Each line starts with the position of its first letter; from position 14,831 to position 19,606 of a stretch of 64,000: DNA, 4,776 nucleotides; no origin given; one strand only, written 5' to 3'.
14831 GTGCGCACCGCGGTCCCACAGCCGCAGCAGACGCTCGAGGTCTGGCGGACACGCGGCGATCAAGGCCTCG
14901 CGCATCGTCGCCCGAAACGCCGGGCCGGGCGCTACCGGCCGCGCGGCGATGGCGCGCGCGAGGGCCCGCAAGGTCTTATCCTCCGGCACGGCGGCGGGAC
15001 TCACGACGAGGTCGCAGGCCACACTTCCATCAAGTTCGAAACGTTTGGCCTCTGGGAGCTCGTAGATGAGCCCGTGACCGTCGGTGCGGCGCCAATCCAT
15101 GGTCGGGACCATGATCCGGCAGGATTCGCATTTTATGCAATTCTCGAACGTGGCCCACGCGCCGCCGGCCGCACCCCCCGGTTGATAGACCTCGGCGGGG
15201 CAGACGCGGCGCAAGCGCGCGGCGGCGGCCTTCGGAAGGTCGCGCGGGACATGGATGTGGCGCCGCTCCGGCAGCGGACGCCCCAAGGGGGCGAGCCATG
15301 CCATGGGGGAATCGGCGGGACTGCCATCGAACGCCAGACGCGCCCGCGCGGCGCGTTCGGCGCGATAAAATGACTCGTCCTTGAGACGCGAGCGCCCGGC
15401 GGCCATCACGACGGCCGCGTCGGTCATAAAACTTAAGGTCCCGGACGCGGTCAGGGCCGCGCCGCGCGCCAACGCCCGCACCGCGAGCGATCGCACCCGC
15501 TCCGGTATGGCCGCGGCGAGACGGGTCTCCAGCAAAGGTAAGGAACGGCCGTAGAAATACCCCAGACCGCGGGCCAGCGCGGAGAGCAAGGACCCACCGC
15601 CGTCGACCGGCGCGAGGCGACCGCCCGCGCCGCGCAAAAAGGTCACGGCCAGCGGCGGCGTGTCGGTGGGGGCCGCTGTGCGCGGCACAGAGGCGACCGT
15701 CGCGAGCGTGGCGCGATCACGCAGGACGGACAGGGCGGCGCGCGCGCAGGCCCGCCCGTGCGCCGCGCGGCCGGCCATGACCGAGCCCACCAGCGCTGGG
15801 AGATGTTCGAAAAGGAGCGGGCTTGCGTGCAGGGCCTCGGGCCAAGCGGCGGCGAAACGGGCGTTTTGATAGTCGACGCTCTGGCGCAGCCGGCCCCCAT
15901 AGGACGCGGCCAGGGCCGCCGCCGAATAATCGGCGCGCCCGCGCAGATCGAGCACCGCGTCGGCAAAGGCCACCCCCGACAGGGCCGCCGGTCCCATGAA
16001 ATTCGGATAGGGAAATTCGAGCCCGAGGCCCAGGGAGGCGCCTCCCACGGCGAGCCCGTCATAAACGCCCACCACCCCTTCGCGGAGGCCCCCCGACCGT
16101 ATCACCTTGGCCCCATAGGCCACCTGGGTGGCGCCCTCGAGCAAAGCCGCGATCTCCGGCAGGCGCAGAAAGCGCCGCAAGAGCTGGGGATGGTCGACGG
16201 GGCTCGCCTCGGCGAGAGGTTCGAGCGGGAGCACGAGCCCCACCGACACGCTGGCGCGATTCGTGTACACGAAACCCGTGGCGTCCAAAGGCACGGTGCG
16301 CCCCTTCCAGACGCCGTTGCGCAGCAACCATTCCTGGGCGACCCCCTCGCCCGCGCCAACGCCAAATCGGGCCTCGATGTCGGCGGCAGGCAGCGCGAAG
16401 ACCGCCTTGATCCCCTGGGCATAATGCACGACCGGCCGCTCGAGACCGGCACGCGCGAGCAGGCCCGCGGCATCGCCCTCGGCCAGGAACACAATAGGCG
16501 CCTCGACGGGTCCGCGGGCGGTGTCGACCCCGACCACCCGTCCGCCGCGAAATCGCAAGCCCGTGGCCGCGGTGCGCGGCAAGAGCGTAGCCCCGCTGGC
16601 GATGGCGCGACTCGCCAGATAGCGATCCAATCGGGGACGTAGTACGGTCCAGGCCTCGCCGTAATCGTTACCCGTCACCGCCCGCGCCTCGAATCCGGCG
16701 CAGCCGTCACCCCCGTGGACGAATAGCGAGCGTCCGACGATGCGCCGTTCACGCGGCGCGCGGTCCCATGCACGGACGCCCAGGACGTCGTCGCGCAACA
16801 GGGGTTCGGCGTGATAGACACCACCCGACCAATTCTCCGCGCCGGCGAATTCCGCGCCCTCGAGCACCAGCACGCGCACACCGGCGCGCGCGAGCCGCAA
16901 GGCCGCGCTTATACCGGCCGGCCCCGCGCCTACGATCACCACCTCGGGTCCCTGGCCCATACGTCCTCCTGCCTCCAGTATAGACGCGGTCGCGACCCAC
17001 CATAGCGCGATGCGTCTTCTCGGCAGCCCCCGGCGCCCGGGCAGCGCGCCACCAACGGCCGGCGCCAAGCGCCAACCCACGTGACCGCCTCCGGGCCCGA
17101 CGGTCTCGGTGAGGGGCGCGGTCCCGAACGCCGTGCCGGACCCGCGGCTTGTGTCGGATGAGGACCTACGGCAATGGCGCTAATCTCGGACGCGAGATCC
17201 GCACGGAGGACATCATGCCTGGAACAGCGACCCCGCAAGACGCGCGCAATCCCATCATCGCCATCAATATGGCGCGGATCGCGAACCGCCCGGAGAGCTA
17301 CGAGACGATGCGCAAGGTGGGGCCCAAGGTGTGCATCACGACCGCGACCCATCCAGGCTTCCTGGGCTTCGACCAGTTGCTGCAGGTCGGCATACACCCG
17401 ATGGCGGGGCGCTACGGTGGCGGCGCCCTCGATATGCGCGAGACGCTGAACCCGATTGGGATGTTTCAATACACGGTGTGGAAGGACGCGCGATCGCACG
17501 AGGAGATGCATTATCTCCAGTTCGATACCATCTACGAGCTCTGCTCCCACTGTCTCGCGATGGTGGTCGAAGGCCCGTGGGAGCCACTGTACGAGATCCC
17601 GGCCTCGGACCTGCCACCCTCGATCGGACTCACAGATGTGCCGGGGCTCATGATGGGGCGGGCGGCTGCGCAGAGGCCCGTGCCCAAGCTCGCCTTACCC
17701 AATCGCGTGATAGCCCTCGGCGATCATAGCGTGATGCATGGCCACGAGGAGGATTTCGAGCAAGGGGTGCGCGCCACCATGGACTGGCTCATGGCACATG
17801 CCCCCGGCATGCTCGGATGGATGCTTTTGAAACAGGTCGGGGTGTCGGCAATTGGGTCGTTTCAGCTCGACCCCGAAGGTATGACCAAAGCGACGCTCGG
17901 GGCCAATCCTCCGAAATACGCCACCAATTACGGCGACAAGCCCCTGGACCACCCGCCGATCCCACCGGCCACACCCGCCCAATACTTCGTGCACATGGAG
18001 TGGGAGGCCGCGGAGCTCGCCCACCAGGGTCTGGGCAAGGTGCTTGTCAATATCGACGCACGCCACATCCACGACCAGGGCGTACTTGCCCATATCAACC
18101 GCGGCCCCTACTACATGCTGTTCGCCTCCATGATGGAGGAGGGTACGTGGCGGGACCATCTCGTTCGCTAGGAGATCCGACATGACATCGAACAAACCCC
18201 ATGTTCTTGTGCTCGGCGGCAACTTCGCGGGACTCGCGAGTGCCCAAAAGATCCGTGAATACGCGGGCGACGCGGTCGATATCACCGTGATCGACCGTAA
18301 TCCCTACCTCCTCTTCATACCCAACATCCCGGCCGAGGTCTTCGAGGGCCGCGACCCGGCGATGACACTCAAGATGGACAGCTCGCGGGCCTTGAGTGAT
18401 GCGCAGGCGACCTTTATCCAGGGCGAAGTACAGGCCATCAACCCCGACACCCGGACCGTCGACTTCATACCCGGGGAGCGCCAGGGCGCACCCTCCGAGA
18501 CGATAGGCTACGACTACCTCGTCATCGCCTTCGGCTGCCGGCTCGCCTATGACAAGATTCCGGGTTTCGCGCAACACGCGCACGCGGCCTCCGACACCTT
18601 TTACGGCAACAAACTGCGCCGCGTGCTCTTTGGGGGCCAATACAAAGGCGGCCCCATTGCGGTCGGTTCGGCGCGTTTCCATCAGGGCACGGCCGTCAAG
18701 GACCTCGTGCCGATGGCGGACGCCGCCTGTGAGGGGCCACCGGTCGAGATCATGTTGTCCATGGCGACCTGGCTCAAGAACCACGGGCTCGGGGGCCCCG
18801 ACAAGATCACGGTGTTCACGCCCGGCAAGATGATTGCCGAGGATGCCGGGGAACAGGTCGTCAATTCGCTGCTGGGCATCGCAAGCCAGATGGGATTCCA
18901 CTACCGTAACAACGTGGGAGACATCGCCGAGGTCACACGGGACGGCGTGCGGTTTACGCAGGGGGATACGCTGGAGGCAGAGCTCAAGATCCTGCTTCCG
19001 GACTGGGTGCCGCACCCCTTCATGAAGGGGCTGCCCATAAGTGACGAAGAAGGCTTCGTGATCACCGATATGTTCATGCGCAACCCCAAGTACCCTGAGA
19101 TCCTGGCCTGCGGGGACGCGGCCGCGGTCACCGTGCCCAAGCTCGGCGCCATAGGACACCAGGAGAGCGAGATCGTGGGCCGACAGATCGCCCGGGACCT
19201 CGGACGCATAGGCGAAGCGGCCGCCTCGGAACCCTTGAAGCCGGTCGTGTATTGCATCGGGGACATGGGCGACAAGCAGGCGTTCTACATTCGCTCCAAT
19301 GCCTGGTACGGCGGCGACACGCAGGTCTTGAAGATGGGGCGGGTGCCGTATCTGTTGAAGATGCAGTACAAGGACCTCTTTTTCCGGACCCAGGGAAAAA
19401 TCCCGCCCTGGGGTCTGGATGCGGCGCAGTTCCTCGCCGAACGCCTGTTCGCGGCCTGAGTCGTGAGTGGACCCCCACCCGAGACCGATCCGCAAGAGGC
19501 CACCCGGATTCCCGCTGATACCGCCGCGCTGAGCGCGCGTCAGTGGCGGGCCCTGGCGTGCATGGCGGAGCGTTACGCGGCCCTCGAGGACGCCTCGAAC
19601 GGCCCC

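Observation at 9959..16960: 2333-aa single polypeptide fusing ETF-quinone oxidoreductase (FixC/FixX-like), two ACAD modules and EtfB/EtfA modules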

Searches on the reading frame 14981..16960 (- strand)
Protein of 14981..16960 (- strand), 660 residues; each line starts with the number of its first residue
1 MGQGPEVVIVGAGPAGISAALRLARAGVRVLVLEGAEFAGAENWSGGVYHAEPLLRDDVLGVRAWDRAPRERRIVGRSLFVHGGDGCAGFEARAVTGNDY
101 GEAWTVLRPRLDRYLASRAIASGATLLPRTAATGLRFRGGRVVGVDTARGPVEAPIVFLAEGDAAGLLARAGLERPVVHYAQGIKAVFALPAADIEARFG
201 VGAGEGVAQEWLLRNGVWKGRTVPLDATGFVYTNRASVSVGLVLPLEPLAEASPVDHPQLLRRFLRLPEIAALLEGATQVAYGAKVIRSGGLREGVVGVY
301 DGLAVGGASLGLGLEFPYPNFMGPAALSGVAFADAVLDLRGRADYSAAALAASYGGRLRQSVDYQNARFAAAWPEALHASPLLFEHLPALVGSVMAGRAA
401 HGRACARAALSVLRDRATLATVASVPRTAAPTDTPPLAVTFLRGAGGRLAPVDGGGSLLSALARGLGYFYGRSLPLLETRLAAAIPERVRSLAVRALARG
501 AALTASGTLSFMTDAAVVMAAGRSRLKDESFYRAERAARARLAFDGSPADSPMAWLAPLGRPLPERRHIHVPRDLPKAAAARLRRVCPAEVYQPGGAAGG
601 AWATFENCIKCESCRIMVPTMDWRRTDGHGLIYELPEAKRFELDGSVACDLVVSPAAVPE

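Call 59: search_solved_structures(query=window:14981-16960:-, max_evalue=1, show_alignments=1)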
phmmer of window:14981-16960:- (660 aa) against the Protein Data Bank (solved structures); distinct sequences matched with E-value up to 1: 122 (the best 60 are shown).
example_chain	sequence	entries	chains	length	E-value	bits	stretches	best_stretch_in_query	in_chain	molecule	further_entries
7koe_C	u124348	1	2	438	1.1e-32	116.7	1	6-362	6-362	Electron transfer flavoprotein-quinone oxidoreductase FixC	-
2gmh_A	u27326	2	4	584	1.3e-06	30.6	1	5-312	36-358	Electron transfer flavoprotein-ubiquinone oxidoreductase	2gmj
8zop_A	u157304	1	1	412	7.6e-06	28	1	6-153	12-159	Halogenase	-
5uth_A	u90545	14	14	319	2.7e-05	26.2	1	6-85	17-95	Thioredoxin reductase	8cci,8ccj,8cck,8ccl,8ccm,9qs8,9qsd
2cvj_A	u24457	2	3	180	7.4e-05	24.8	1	6-37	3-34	thioredoxin reductase related protein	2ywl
3rha_A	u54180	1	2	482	0.00021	23.3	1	6-47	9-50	Putrescine oxidase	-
9xub_A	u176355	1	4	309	0.00025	23.1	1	6-68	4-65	Thioredoxin reductase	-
2a87_A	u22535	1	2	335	0.00026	23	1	6-68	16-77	Thioredoxin reductase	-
4y4m_A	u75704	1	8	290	0.00032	22.7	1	6-48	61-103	Putative ribose 1,5-bisphosphate isomerase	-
7a76_A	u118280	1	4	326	0.00058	21.8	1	5-39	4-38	THIOREDOXIN REDUCTASE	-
8aq8_AAA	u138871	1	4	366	0.00077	21.4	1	3-203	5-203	Monooxygenase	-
2yg3_A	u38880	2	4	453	0.0019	20.2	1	6-47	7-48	PUTRESCINE OXIDASE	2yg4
2yg5_A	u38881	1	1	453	0.0019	20.1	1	6-47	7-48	PUTRESCINE OXIDASE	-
2yg7_A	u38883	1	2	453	0.0019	20.1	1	6-47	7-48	PUTRESCINE OXIDASE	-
8gu0_A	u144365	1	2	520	0.0021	20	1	5-137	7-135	Non-heme halogenase radH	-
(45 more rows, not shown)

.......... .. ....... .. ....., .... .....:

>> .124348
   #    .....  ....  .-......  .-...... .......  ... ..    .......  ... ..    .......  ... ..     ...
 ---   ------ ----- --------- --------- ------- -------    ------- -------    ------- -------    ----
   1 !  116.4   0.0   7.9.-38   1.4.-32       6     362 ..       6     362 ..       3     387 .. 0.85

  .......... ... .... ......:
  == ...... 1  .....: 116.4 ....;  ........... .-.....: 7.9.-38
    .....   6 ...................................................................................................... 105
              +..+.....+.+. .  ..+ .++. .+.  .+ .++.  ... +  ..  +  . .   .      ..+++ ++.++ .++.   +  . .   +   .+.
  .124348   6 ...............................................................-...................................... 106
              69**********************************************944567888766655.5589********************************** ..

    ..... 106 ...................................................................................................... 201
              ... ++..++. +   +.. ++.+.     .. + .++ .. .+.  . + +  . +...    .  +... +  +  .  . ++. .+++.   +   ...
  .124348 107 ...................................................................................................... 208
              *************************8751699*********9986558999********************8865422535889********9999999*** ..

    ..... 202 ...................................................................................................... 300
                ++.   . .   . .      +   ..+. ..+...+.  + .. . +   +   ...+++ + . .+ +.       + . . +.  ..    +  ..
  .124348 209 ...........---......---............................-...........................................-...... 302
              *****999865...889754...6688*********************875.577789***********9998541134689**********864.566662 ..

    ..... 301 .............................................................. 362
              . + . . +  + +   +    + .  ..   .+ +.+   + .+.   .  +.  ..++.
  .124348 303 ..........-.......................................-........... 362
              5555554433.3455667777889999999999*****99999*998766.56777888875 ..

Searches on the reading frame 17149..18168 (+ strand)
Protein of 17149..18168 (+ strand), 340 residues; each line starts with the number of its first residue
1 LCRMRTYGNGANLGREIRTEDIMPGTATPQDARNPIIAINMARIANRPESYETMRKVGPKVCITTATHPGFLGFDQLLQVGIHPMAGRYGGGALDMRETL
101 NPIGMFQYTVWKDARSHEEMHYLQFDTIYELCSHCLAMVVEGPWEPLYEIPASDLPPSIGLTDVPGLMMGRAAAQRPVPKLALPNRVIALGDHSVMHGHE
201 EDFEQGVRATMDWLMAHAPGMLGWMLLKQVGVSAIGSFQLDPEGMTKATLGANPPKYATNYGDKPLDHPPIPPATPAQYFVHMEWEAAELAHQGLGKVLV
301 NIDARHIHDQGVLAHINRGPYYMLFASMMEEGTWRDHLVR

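Call 10: search_protein_families(library=pfam, proteins=[window:17149-18168:+], max_evalue=0.001)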
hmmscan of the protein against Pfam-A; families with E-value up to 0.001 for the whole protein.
window:17149-18168:+ (340 aa): 1 family
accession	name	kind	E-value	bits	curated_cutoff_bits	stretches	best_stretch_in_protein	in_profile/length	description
PF07682.17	SOR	-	9.7e-128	425.6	25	1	35-335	2-300/300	Sulphur oxygenase reductase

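Call 76: search_protein_families(library=ncbifam, proteins=[window:17149-18168:+], max_evalue=1e-10)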
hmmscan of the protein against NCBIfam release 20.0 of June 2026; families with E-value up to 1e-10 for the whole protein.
window:17149-18168:+ (340 aa): 1 family
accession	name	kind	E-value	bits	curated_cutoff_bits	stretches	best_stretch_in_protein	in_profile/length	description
NF047630.1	SulOxRed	equivalog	1.9e-80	270.2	400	1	34-338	3-306/308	sulfur oxygenase/reductase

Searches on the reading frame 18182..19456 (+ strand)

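Call 10: search_protein_families(library=pfam, proteins=[window:18182-19456:+], max_evalue=0.001)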
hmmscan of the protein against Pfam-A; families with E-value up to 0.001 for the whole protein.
window:18182-19456:+ (425 aa): 1 family
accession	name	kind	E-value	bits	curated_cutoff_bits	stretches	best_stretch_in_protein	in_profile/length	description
PF07992.20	Pyr_redox_2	-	4.1e-13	49.8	26.1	1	7-319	2-281/291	Pyridine nucleotide-disulphide oxidoreductase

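Call 76: search_protein_families(library=ncbifam, proteins=[window:18182-19456:+], max_evalue=1e-10)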
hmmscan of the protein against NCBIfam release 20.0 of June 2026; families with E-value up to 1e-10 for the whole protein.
window:18182-19456:+ (425 aa): 2 families
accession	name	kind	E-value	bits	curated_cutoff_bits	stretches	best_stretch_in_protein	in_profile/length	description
NF049943.1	SQR_III_seleno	exception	6.7e-20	71.3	525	1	7-340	2-316/406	type III sulfide quinone reductase, selenoprotein subtype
TIGR03169.1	Nterm_to_SelD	hypoth_equivalog_domain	9.8e-16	58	310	0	188-317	158-285/365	pyridine nucleotide-disulfide oxidoreductase family protein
